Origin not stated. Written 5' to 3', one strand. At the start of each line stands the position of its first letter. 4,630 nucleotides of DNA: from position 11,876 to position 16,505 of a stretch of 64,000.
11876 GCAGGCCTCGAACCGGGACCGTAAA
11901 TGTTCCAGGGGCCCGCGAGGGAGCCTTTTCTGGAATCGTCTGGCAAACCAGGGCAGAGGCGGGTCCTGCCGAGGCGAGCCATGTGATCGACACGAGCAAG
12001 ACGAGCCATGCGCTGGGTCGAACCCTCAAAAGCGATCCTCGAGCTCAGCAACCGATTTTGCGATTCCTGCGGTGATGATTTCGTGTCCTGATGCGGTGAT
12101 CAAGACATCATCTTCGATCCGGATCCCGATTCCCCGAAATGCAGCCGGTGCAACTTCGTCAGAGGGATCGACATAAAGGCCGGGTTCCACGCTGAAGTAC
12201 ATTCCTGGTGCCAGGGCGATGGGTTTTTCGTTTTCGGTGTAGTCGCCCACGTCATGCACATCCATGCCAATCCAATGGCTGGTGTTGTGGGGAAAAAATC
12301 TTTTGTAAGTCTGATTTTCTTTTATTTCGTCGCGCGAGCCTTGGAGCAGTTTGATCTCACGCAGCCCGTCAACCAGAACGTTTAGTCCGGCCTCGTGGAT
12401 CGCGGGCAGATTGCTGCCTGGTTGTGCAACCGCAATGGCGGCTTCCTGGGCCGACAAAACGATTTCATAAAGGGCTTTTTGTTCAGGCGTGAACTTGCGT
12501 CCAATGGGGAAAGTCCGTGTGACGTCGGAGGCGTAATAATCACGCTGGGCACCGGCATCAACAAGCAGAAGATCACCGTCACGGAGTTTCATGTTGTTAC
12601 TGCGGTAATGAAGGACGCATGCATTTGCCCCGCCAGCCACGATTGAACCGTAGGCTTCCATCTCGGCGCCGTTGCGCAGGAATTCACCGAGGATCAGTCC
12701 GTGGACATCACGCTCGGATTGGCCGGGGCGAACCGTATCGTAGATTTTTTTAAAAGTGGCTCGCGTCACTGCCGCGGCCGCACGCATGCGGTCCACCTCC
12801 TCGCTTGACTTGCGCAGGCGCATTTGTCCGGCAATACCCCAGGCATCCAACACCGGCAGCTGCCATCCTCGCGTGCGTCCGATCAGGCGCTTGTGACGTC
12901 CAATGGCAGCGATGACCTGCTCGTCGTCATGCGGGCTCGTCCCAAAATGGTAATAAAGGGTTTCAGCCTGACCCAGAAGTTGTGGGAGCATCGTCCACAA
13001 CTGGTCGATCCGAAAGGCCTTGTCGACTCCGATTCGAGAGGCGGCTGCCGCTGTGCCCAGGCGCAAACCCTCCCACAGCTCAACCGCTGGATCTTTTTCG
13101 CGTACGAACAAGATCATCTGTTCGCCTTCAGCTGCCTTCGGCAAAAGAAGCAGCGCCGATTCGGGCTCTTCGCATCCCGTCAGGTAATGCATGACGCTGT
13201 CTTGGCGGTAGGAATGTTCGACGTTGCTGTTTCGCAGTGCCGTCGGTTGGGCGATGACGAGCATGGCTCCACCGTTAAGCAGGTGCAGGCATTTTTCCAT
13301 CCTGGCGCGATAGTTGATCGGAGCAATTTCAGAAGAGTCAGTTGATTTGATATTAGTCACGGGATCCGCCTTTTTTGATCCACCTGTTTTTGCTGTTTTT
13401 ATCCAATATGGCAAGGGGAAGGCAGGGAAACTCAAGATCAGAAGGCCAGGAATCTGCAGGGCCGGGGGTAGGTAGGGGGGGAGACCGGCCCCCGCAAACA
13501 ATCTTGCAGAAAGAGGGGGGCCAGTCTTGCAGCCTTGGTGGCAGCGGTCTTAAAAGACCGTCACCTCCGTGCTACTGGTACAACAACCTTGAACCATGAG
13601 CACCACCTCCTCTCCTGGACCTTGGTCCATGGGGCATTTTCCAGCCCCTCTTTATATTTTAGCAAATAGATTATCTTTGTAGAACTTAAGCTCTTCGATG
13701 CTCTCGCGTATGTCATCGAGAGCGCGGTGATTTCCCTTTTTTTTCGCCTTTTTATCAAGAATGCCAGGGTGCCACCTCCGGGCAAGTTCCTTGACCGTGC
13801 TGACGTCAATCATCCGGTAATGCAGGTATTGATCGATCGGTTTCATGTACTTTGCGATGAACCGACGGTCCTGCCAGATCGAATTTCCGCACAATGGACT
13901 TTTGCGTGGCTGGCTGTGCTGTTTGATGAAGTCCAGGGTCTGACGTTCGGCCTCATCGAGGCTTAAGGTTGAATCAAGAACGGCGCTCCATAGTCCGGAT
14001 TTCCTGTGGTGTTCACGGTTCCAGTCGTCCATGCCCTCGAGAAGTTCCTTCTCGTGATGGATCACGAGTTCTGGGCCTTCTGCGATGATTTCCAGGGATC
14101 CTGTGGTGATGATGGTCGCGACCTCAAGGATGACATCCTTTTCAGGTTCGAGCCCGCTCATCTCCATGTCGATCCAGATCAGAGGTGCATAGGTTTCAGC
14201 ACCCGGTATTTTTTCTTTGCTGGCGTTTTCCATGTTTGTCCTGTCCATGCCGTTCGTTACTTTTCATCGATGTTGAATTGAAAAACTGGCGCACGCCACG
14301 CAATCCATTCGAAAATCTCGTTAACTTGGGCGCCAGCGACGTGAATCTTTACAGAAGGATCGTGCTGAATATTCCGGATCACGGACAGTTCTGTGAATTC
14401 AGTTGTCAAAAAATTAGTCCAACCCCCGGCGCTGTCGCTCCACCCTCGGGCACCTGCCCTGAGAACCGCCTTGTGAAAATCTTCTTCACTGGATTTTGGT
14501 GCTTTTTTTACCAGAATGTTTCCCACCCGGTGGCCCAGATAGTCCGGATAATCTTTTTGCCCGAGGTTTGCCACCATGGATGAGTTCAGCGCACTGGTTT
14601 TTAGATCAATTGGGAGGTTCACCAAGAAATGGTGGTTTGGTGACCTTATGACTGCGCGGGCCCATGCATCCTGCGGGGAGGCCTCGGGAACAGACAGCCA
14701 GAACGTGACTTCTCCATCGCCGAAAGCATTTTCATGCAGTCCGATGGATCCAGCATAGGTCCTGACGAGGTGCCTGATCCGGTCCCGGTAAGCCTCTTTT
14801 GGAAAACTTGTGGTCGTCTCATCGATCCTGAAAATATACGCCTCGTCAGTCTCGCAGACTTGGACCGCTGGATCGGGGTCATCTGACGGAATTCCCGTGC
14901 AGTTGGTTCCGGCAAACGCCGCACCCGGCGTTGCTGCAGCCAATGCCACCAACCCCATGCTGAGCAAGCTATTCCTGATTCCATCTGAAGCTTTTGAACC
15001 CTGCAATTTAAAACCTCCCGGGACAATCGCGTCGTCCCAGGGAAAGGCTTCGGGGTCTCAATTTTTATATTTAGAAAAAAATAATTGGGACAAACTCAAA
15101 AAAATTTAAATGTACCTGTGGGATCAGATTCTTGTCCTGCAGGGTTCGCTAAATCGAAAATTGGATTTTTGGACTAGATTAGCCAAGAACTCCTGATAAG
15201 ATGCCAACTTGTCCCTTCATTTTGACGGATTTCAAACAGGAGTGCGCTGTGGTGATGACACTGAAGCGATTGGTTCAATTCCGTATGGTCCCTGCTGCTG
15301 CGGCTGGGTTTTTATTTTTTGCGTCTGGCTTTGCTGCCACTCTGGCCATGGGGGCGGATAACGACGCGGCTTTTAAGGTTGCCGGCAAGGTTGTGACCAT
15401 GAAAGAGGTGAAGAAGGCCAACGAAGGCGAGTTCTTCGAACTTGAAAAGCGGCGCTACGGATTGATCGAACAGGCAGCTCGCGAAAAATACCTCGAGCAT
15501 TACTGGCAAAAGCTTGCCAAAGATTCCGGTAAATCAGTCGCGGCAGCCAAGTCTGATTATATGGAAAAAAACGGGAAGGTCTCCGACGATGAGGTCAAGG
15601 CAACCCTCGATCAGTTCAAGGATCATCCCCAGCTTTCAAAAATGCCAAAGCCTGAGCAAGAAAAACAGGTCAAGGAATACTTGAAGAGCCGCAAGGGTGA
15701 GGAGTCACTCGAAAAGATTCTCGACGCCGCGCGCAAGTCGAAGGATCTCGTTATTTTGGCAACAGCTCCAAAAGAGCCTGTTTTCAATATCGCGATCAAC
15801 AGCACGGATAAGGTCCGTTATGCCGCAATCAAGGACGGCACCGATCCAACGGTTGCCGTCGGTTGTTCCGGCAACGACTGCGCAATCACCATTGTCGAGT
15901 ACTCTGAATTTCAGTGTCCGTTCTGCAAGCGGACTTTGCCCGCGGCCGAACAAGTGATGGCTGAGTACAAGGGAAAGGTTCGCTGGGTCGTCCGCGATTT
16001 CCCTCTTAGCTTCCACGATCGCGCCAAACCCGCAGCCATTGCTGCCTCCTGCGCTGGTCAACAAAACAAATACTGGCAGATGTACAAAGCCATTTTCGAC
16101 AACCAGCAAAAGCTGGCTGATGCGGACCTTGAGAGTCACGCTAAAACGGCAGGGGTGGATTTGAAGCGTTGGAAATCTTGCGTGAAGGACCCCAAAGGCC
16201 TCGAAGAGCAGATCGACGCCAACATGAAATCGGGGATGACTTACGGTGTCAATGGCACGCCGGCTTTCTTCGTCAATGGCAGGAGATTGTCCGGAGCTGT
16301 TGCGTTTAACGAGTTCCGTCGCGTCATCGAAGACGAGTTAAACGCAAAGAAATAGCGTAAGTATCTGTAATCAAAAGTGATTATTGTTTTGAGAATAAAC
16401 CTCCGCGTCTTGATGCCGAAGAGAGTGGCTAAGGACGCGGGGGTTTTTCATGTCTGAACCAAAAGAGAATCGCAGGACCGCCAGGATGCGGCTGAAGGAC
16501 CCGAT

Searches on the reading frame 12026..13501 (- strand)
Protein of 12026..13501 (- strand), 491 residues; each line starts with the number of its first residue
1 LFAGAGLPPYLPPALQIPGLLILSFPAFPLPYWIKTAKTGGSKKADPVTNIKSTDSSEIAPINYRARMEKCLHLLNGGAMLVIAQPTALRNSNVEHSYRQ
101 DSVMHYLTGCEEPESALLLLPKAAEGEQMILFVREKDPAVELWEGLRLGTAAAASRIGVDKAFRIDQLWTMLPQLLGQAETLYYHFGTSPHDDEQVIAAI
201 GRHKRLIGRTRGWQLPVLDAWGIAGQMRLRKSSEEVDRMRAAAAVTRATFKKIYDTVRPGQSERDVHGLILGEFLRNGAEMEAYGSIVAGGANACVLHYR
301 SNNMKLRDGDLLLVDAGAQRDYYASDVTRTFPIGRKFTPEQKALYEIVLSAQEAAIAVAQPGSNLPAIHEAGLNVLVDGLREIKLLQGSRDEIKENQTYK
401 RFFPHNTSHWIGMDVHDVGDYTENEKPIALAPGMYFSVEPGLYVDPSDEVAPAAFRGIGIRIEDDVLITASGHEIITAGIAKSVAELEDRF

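Call 71: search_protein_families(library=pfam, proteins=[window:12026-13501:-], max_evalue=0.0001)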
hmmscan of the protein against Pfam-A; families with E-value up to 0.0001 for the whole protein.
window:12026-13501:- (491 aa): 2 families
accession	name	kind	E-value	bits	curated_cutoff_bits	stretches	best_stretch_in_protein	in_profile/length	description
PF00557.29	Peptidase_M24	-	2.2e-61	207.7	23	1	238-470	2-208/208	Metallopeptidase family M24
PF05195.22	AMP_N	-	1.4e-29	102.7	24.6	1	64-183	1-121/121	Aminopeptidase P, N-terminal domain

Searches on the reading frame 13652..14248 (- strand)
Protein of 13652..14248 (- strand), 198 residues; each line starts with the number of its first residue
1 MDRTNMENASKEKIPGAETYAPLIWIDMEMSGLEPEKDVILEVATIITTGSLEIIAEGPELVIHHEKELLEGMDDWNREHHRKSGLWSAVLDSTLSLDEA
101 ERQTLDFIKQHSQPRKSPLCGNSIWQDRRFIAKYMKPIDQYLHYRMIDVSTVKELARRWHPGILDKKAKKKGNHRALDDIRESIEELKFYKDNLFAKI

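Call 71: search_protein_families(library=pfam, proteins=[window:13652-14248:-], max_evalue=0.0001)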
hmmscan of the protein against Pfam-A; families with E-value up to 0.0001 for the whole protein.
window:13652-14248:- (198 aa): 2 families
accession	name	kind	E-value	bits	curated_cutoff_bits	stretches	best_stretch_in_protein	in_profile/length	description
PF00929.31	RNase_T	-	1.8e-30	107.1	24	1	24-187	1-164/164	Exonuclease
PF16473.11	Rv2179c-like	-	3.4e-05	24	27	1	92-184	75-170/177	3'-5' exoribonuclease Rv2179c-like domain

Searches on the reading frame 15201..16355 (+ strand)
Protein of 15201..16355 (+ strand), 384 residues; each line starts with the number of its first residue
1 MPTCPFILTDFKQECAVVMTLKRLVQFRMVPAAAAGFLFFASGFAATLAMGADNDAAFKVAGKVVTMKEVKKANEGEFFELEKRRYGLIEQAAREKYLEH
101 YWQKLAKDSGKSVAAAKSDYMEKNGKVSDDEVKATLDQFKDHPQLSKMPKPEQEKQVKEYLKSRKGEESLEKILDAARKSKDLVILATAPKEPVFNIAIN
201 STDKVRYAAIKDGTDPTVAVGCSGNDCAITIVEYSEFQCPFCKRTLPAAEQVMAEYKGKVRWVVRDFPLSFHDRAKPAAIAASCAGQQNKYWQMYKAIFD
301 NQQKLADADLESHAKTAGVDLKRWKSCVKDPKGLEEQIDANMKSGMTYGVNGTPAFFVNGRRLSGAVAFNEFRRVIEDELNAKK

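Call 71: search_protein_families(library=pfam, proteins=[window:15201-16355:+], max_evalue=0.0001)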
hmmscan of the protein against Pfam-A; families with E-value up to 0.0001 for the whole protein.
window:15201-16355:+ (384 aa): 3 families
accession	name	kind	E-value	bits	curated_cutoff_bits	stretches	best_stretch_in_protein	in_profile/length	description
PF13462.12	Thioredoxin_4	-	1.8e-29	103.5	23.2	1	229-378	15-165/165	Thioredoxin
PF01323.26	DSBA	-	3.9e-18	66.4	25.6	1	230-375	1-189/191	DSBA-like thioredoxin domain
PF13098.12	Thioredoxin_2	-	1.5e-08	35.4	27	1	234-375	12-103/104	Thioredoxin-like domain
